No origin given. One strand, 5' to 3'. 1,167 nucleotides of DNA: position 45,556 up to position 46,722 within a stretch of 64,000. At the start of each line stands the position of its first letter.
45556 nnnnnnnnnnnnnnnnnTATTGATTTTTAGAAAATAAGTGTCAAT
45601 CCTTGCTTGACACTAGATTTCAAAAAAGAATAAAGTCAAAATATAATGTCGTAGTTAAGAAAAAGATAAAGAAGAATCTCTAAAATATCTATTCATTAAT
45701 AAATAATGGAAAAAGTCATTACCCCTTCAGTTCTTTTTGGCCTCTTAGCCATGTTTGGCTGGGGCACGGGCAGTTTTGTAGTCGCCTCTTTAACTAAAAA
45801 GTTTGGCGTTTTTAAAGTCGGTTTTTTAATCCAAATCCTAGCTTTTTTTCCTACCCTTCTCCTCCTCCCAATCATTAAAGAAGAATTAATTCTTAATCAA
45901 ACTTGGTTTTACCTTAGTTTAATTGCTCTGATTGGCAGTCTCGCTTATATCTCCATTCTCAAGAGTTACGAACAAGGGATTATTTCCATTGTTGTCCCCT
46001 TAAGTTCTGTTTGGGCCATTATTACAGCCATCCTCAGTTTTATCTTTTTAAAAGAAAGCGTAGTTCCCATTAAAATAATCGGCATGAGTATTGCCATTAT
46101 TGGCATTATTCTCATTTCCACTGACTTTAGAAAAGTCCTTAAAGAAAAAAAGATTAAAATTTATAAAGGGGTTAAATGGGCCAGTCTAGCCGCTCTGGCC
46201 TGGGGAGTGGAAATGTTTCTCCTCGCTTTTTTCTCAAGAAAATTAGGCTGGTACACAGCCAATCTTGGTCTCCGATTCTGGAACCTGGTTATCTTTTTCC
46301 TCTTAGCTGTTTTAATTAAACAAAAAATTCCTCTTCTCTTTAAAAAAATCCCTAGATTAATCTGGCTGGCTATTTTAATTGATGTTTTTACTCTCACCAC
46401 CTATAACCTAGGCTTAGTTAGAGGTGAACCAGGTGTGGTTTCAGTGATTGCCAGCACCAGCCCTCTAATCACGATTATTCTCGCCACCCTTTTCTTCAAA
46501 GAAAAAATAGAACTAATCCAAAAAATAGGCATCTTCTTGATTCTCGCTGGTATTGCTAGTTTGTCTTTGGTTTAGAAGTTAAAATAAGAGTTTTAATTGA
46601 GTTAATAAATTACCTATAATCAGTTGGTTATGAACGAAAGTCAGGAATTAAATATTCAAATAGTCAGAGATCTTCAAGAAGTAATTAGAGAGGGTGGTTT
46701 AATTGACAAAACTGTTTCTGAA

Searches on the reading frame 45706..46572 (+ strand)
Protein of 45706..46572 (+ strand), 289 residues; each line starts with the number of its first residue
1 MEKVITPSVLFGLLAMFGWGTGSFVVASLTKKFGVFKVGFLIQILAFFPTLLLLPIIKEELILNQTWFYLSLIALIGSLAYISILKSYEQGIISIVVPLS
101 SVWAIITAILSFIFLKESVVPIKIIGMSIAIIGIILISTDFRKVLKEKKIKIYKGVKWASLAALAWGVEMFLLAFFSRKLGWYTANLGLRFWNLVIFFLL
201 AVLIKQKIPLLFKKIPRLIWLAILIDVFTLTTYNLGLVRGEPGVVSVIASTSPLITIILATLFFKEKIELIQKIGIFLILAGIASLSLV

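Call 27: search_protein_families(library=pfam, proteins=[window:45706-46572:+], max_evalue=0.001)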
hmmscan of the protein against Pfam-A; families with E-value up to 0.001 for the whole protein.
window:45706-46572:+ (289 aa): 3 families
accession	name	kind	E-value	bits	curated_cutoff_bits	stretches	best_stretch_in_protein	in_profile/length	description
PF00892.27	EamA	-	8.1e-31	107.5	28.2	2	154-287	2-134/135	EamA-like transporter family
PF05653.20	Mg_trans_NIPA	-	1.2e-05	25.1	26.2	1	82-178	64-164/295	Magnesium transporter NIPA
PF03151.22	TPT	-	0.0009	19.1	30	0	179-286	29-135/291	Triose-phosphate Transporter family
